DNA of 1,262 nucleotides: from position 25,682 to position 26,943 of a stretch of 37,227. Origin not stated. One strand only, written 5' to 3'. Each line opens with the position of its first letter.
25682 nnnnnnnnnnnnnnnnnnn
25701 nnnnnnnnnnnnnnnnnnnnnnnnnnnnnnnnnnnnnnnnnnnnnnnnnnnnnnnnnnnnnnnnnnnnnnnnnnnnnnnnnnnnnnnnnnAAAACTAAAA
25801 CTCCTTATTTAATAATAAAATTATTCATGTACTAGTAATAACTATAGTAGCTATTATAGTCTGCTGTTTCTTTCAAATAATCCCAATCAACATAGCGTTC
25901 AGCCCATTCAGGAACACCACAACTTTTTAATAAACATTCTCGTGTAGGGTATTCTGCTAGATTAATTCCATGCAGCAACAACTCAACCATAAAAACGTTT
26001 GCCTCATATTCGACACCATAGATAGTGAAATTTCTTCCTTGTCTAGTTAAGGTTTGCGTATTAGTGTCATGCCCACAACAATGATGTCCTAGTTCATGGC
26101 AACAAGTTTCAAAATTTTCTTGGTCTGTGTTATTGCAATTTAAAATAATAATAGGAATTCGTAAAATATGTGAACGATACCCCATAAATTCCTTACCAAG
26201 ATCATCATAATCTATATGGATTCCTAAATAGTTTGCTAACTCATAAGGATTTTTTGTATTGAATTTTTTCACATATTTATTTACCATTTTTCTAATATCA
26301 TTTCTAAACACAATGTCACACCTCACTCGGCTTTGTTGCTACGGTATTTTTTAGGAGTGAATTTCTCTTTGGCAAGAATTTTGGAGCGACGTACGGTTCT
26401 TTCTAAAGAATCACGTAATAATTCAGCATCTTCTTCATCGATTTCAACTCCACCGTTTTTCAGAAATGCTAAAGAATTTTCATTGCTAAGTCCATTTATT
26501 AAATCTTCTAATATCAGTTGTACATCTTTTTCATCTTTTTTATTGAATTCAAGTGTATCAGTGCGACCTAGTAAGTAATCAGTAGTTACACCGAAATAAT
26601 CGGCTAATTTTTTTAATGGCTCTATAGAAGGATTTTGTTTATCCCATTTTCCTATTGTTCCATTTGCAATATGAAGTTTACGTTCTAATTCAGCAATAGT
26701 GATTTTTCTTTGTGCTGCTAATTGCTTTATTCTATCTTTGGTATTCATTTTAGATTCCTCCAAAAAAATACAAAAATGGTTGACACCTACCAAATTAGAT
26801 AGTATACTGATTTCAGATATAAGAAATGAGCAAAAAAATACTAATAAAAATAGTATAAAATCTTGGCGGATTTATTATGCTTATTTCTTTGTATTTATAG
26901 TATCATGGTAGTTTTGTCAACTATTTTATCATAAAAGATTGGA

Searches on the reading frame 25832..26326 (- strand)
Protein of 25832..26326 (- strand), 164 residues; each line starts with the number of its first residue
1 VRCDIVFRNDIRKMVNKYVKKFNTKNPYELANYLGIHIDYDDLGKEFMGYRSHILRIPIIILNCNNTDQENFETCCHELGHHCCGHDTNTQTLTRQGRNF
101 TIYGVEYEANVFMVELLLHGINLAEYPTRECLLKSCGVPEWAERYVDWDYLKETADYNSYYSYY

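Call 106: search_protein_families(library=pfam, proteins=[window:25832-26326:-], max_evalue=0.001)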
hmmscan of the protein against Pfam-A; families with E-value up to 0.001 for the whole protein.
window:25832-26326:- (164 aa): 1 family
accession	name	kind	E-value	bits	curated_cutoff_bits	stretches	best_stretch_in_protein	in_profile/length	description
PF06114.19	Peptidase_M78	-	4.1e-12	46.4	22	1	32-123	2-92/123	IrrE N-terminal-like domain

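Call 107: search_protein_families(library=padloc, proteins=[window:25832-26326:-], max_evalue=0.001)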
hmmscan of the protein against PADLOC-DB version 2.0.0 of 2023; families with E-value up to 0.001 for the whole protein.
window:25832-26326:- (164 aa): 1 family
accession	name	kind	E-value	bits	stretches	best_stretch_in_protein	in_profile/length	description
PDLC04141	capP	-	1e-07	29.7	1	9-118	3-113/242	capP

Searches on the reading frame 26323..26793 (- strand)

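Call 106: search_protein_families(library=pfam, proteins=[window:26323-26793:-], max_evalue=0.001)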
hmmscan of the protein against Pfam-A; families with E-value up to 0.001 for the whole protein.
window:26323-26793:- (156 aa): 3 families
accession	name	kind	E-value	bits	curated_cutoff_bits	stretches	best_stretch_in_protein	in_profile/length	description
PF01381.28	HTH_3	-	1.8e-08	34.7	23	1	22-74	1-55/55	Helix-turn-helix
PF13443.12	HTH_26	-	3.7e-08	34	22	1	21-72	1-55/63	Cro/C1-type HTH DNA-binding domain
PF12844.13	HTH_19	-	1.9e-06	28.1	30.2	1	21-76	3-60/64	Helix-turn-helix domain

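Call 107: search_protein_families(library=padloc, proteins=[window:26323-26793:-], max_evalue=0.001)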
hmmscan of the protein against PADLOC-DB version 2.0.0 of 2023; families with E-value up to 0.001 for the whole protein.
window:26323-26793:- (156 aa): 4 families
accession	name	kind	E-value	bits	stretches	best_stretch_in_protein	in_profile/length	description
PDLC04142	capH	-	2e-10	39.7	1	14-131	3-96/103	capH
PDLC03951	RmrA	-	2e-06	25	1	20-78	11-71/400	-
PDLC03954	RmrA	-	6.9e-06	23.2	1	19-83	12-78/380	-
PDLC02926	HTH_VI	-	0.00036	18.7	1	20-105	4-90/92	-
